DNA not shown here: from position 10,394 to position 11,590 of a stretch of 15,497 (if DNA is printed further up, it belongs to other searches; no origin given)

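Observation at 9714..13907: Orphan five-gene operon: His-rich membrane protein, KAS III, heme-oxygenase-like di-iron oxidase, unknown protein, Delta9-type desaturase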

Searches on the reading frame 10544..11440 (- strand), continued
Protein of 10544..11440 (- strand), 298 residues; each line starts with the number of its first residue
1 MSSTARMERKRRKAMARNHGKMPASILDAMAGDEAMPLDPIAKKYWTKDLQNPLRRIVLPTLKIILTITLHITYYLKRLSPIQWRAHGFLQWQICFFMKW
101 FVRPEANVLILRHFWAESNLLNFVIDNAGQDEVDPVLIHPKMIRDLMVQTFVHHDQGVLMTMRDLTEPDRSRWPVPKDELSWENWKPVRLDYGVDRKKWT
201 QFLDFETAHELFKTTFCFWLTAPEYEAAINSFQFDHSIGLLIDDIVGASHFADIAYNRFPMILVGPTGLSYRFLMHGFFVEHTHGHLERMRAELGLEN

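Call 46: find_encoding_contigs(protein=P0011, flank=10000, max_places=4)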
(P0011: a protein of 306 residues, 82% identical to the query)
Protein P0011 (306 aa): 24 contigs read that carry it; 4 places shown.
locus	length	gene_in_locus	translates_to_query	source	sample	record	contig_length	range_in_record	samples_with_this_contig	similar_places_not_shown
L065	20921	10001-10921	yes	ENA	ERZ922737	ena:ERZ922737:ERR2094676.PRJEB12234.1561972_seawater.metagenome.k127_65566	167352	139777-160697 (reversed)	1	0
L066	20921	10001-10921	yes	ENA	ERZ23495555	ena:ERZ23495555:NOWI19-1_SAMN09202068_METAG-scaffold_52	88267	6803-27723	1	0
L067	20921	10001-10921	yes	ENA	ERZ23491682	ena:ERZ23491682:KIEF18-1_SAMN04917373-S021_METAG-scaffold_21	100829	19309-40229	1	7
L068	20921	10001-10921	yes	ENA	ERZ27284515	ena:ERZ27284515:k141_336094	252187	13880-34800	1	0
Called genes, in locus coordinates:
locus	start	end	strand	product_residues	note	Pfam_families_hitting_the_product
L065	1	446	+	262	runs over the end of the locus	PF00702:Hydrolase, PF13344:Hydrolase_6, PF09419:PGP_phosphatase (weak), PF13242:Hydrolase_like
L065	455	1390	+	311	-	PF08378:NERD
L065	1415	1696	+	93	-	PF04193:PQ-loop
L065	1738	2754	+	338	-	-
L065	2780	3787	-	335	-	PF03951:Gln-synt_N, PF00120:Gln-synt_C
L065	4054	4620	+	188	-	PF12844:HTH_19 (weak), PF13560:HTH_31, PF01381:HTH_3, PF00571:CBS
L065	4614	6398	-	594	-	PF02129:Peptidase_S15, PF08530:PepX_C (weak)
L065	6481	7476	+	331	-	PF00106:adh_short (weak), PF01073:3Beta_HSD, PF01370:Epimerase, PF04321:RmlD_sub_bind, PF05368:NmrA, PF13460:NAD_binding_10, PF16363:GDP_Man_Dehyd, PF07993:NAD_binding_4, +2 more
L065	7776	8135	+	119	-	-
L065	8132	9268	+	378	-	PF00108:Thiolase_N (weak), PF00109:ketoacyl-synt (weak), PF08545:ACP_syn_III (faint), PF08541:ACP_syn_III_C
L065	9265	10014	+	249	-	PF14518:Haem_oxygenas_2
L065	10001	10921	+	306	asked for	PF22523:DUF6999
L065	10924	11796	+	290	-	PF00487:FA_desaturase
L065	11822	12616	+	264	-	PF00215:OMPdecase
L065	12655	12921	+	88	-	-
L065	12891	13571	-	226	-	PF00072:Response_reg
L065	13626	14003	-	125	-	PF08899:DUF1844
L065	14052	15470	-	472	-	PF00004:AAA (faint), PF02881:SRP54_N (weak), PF06414:Zeta_toxin (faint), PF13604:AAA_30 (weak), PF00448:SRP54, PF03308:MeaB (faint), PF13401:AAA_22 (weak)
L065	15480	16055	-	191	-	PF02996:Prefoldin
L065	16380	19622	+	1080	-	PF00082:Peptidase_S8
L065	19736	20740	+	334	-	PF06723:MreB_Mbl, PF25229:Salactin (faint), PF00022:Actin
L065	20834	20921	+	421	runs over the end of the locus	-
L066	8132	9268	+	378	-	PF00108:Thiolase_N (weak), PF00109:ketoacyl-synt (weak), PF08545:ACP_syn_III (faint), PF08541:ACP_syn_III_C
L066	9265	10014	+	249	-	PF14518:Haem_oxygenas_2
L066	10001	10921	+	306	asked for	PF22523:DUF6999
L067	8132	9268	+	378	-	PF00108:Thiolase_N (weak), PF00109:ketoacyl-synt (weak), PF08545:ACP_syn_III (faint), PF08541:ACP_syn_III_C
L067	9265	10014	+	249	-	PF14518:Haem_oxygenas_2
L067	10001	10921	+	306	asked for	PF22523:DUF6999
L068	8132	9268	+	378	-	PF00108:Thiolase_N (weak), PF00109:ketoacyl-synt (weak), PF08545:ACP_syn_III (faint), PF08541:ACP_syn_III_C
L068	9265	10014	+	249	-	PF14518:Haem_oxygenas_2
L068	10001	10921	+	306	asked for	PF22523:DUF6999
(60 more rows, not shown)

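Call 50: search_protein_families(library=pfam, proteins=[L065:10924-11796:+, L065:6481-7476:+], max_evalue=0.01)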
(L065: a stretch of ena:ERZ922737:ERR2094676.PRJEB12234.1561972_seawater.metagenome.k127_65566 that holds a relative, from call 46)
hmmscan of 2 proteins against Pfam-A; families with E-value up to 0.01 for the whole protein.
L065:10924-11796:+ (290 aa): 1 family
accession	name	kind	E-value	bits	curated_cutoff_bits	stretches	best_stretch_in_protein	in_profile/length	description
PF00487.30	FA_desaturase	-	4.2e-23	82.9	29.7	1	31-254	3-244/253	Fatty acid desaturase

L065:6481-7476:+ (331 aa): 12 families
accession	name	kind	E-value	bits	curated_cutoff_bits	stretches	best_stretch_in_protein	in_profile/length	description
PF01370.27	Epimerase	-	4.7e-31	108.5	20.9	1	3-236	1-227/240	NAD dependent epimerase/dehydratase family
PF01073.25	3Beta_HSD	-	8.7e-23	81.2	22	1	4-234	1-229/280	3-beta hydroxysteroid dehydrogenase/isomerase family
PF16363.11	GDP_Man_Dehyd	-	2.2e-16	60.7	27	1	4-167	1-168/332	GDP-mannose 4,6 dehydratase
PF13460.12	NAD_binding_10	-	4.3e-16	59.7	27.2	1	7-127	1-104/184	NAD(P)H-binding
PF07993.18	NAD_binding_4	-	7.5e-15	55.2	20.1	2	59-193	77-211/258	Male sterility protein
PF05368.20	NmrA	-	1.9e-11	44.5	27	1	3-126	5-112/298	NmrA-like family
PF04321.23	RmlD_sub_bind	-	7e-11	42.2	27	1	1-232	1-195/287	RmlD substrate binding domain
PF00106.31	adh_short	-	3.1e-07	30.5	26.6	1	2-72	2-72/195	short chain dehydrogenase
PF02719.21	Polysacc_synt_2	-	8.3e-07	28.9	20.2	1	3-139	1-146/293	Polysaccharide biosynthesis protein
PF08659.16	KR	-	9.4e-06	26.1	22.6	1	3-128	3-143/180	KR domain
PF03435.24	Sacchrp_dh_NADP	-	0.0053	17.5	25.1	1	3-78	1-76/129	Saccharopine dehydrogenase NADP binding domain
PF13561.12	adh_short_C2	-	0.0058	16.7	27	1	7-166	1-157/236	Enoyl-(Acyl carrier protein) reductase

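Call 54: find_encoding_contigs(protein=P0264, flank=8000, max_places=2)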
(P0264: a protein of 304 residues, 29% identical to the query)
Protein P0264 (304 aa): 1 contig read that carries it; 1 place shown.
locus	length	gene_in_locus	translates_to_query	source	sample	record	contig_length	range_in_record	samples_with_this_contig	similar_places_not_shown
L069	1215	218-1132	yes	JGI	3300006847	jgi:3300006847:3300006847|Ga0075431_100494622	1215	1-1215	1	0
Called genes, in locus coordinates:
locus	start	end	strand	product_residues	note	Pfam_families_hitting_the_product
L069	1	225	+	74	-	?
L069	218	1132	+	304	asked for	PF22523:DUF6999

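Call 55: find_encoding_contigs(protein=P0244, flank=8000, max_places=2)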
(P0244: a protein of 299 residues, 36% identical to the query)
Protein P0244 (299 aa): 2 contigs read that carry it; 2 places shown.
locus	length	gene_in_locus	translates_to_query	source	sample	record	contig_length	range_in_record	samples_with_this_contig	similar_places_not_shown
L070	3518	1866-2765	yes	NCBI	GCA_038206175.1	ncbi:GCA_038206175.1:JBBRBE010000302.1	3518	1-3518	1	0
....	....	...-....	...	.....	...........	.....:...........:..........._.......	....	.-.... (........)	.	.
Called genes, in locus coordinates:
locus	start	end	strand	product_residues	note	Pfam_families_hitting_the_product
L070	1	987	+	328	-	?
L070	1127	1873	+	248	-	PF14518:Haem_oxygenas_2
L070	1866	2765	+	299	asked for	PF22523:DUF6999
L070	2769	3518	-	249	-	?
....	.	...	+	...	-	?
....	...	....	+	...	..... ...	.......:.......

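Call 56: find_encoding_contigs(protein=P0252, flank=8000, max_places=2)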
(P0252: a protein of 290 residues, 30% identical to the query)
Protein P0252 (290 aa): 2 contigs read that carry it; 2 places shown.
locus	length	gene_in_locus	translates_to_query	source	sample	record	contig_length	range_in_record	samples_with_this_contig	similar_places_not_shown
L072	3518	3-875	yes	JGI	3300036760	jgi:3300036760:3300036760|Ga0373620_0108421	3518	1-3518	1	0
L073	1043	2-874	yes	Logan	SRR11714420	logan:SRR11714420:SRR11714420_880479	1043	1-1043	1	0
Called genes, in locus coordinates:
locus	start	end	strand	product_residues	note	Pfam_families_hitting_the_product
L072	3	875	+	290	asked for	PF22523:DUF6999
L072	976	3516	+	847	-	?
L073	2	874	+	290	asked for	PF22523:DUF6999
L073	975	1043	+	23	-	?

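Call 64: find_related_loci(query=A5, collection=metagenome_contigs, flank=8000)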
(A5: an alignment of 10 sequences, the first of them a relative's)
Query A5 (304 aa) in metagenome_contigs; peptide patterns used: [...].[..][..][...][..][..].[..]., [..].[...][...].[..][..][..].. (x = any residue, [..] = any of these).
511 stretches matched a pattern; 385 encode a relative of the query (tblastn E <= 1e-3); the best 80 are kept; 80 distinct loci.
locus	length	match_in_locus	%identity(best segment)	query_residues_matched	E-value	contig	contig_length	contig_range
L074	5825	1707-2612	95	1-303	0e+0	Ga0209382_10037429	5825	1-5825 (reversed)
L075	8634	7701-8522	68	3-281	3e-118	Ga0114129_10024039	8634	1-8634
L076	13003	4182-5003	68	3-281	1e-117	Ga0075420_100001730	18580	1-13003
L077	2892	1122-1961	66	14-295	9e-117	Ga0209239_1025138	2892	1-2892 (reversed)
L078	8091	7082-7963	61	1-296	1e-106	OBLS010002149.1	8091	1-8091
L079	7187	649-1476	64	6-278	4e-106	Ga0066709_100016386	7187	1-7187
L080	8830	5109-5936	65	6-278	3e-106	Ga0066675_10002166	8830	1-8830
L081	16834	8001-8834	63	1-281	5e-106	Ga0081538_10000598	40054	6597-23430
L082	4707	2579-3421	62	1-281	1e-104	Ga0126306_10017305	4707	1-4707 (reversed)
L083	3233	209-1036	62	12-279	2e-103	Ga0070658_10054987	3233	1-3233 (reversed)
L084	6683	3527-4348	63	11-284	1e-99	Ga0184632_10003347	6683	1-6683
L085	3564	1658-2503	63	12-293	5e-99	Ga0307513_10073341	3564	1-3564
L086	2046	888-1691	61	12-278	1e-100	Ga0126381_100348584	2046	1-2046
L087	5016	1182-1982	63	12-279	1e-95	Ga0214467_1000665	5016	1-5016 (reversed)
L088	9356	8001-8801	63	12-279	2e-95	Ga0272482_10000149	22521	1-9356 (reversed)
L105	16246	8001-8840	49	14-296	1e-76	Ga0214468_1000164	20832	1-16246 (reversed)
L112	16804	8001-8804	48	5-278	2e-75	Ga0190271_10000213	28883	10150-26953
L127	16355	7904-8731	50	14-298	5e-74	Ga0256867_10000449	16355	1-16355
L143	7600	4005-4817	46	11-281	5e-68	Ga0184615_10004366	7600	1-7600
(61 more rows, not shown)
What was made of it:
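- Tried and rejected: A subclade alignment worked (call 64).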

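Call 69: search_protein_families(library=pfam, proteins=[L127:8810-9952:+, L127:9949-10605:+, L143:4182-5516:-, L127:5214-5966:+, L127:4111-5193:-, L127:3221-4114:-, L127:10676-11881:+, L127:12014-14740:+, L105:5049-6098:-, L112:4741-5982:+], max_evalue=0.001)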
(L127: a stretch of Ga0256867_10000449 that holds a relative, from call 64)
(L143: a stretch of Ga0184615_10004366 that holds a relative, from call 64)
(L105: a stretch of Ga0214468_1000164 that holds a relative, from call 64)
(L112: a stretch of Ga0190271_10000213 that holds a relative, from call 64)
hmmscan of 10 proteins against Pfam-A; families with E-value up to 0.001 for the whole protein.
L127:8810-9952:+ (380 aa): 3 families
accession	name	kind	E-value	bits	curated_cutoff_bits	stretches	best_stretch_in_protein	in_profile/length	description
PF02518.31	HATPase_c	-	3.7e-08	34.2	26.4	1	297-379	8-109/111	Histidine kinase-, DNA gyrase B-, and HSP90-like ATPase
PF13581.12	HATPase_c_2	-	5e-06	27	27.4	1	291-340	28-82/127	Histidine kinase-like ATPase domain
PF07730.19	HisKA_3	-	4.3e-05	24.4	24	1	204-231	1-28/68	Histidine kinase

L127:9949-10605:+ (218 aa): 4 families
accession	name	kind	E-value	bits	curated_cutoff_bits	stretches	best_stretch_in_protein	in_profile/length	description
PF00072.30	Response_reg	-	9.8e-19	68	30.2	1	9-118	1-110/111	Response regulator receiver domain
PF00196.25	GerE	-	2.2e-15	56.5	23.5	1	150-206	1-57/57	Bacterial regulatory proteins, luxR family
PF08281.18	Sigma70_r4_2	-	1.8e-08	34.3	25.7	1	147-189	6-49/54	Sigma-70, region 4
PF04545.22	Sigma70_r4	-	0.0003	20.7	24.1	1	149-194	2-48/50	Sigma-70, region 4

L143:4182-5516:- (444 aa): 0 families

L127:5214-5966:+ (250 aa): 3 families
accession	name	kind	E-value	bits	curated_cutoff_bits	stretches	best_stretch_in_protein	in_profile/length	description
PF12840.13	HTH_20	-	3.8e-10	40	27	1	33-79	1-46/51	Helix-turn-helix domain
PF01325.25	Fe_dep_repress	-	4.2e-06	27.3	26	1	39-87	11-58/60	Iron dependent repressor, N-terminal DNA binding domain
PF01022.26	HTH_5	-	0.00016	21.9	22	0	35-82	1-46/47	Bacterial regulatory protein, arsR family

L127:4111-5193:- (360 aa): 5 families
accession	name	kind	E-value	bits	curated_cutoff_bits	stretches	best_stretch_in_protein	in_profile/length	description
PF10609.15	ParA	-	1.1e-83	280.8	27.1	1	105-344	3-245/246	NUBPL iron-transfer P-loop NTPase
PF01656.29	CbiA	-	2.5e-09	37.6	25.4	1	108-272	1-80/125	CobQ/CobB/MinD/ParA nucleotide binding domain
PF13614.12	AAA_31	-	2.5e-08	34.5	27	1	106-143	2-39/177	AAA domain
PF00142.24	Fer4_NifH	-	8.7e-06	25.8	25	0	112-142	6-36/271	4Fe-4S iron sulfur cluster binding proteins, NifH/frxC family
PF02374.21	ArsA_ATPase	-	1.5e-05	24.8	24.3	1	110-141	5-36/305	Anion-transporting ATPase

L127:3221-4114:- (297 aa): 0 families

L127:10676-11881:+ (401 aa): 4 families
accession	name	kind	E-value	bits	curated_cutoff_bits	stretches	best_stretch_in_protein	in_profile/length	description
PF12146.15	Hydrolase_4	-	9e-06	25.6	27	0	325-373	183-232/239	Serine aminopeptidase, S33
PF00561.26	Abhydrolase_1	-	7.6e-05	22.9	25.8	0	330-377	196-242/245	alpha/beta hydrolase fold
PF00326.27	Peptidase_S9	-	0.00011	22.3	22.6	0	332-395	143-209/213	Prolyl oligopeptidase family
PF20434.5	BD-FAE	-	0.00013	22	26.8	0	169-253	16-102/215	BD-FAE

L127:12014-14740:+ (908 aa): 2 families
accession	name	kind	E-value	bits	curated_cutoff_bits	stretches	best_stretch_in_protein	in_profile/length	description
PF00330.25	Aconitase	-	7.8e-159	530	28.7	1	72-577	14-463/463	Aconitase family (aconitate hydratase)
PF00694.25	Aconitase_C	-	1.9e-38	132.2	22.8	1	707-833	3-129/131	Aconitase C-terminal domain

L105:5049-6098:- (349 aa): 1 family
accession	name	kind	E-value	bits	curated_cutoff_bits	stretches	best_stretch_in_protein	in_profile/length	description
PF00089.32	Trypsin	-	8.4e-13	49.1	20.6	1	127-320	24-198/220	Trypsin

L112:4741-5982:+ (413 aa): 1 family
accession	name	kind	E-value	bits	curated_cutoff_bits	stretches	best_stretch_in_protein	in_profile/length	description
PF01263.26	Aldose_epim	-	5.7e-90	302.2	27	1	72-407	1-298/299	Aldose 1-epimerase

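Call 72: list_cluster_members(proteins=[P0241, P0244, P0247, P0258, P0263, P0268, P0271, P0279, P0290, P0301])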
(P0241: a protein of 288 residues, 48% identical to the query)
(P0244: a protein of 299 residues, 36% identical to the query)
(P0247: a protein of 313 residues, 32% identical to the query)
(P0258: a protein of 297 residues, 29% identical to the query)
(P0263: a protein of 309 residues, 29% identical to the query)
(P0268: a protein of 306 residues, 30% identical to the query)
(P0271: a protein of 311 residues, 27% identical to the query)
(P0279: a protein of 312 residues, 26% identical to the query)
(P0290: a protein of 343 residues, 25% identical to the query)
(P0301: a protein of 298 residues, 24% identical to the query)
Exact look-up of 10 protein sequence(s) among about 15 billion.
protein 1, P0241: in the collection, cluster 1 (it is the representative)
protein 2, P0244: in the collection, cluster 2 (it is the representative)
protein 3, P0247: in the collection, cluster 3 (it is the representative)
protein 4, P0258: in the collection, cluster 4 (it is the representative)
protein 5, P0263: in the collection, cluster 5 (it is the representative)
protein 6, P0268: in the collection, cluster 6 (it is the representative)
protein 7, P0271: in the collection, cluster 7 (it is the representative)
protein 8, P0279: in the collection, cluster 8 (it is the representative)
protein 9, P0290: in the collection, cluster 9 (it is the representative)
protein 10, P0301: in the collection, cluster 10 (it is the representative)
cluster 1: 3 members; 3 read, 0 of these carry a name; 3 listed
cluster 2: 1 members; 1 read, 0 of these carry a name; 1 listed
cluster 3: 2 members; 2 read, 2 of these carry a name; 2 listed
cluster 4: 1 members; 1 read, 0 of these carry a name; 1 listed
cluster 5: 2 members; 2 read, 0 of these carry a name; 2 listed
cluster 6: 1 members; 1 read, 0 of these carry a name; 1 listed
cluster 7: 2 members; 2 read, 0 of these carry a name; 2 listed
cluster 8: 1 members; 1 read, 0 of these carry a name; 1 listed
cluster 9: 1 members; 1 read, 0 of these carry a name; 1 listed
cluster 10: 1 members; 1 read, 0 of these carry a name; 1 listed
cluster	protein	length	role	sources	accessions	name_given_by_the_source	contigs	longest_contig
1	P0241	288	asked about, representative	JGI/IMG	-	-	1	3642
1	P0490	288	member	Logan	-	-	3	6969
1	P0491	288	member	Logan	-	-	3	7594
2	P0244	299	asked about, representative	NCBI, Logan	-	-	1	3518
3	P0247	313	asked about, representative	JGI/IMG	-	hypothetical protein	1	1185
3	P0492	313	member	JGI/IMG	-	hypothetical protein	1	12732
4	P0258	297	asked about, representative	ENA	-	-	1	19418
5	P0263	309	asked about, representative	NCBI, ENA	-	-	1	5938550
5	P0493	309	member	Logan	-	-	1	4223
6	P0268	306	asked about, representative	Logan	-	-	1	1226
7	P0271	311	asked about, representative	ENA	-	-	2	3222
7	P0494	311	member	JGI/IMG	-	-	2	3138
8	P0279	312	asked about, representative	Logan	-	-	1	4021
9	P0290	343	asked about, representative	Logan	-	-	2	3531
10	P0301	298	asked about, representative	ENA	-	-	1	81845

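Call 73: find_encoding_contigs(protein=P0263, flank=10000, max_places=1)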
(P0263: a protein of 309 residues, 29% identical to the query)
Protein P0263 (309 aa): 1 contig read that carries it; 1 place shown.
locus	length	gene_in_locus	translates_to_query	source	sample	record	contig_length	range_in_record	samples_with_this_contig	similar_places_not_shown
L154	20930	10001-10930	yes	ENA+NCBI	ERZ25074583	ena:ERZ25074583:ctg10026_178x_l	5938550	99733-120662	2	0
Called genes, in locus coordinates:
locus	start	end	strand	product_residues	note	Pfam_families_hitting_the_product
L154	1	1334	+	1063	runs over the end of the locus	-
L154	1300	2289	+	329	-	-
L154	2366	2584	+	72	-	-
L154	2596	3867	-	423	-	PF04286:DUF445 (weak)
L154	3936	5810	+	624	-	PF08541:ACP_syn_III_C, PF14518:Haem_oxygenas_2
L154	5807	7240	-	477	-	PF01235:Na_Ala_symp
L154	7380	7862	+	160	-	-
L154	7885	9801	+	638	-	PF22148:Fervidolysin_NPro-like (weak), PF00082:Peptidase_S8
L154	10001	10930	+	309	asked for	PF22523:DUF6999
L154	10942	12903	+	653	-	PF00873:ACR_tran (faint)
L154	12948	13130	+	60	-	PF13396:PLDc_N (weak)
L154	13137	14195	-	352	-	PF13489:Methyltransf_23, PF07021:MetW (weak), PF08241:Methyltransf_11, PF08242:Methyltransf_12, PF13649:Methyltransf_25, PF13847:Methyltransf_31 (weak)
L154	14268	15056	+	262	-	PF00037:Fer4 (weak), PF12837:Fer4_6 (weak), PF13237:Fer4_10 (weak), PF14697:Fer4_21 (weak), PF12838:Fer4_7, PF13187:Fer4_9 (weak), PF00037:Fer4 (weak), PF12797:Fer4_2 (weak), +3 more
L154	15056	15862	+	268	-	PF01553:Acyltransferase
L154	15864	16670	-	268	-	-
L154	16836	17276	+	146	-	-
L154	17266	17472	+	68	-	-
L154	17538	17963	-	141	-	PF00702:Hydrolase (faint), PF03031:NIF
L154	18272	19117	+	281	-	PF00009:GTP_EFTU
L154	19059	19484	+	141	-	PF14492:EFG_III, PF16658:RF3_C (weak), PF03764:EFG_IV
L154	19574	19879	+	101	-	PF01740:STAS, PF13466:STAS_2 (weak)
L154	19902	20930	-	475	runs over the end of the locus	PF00672:HAMP, PF00512:HisKA, PF02518:HATPase_c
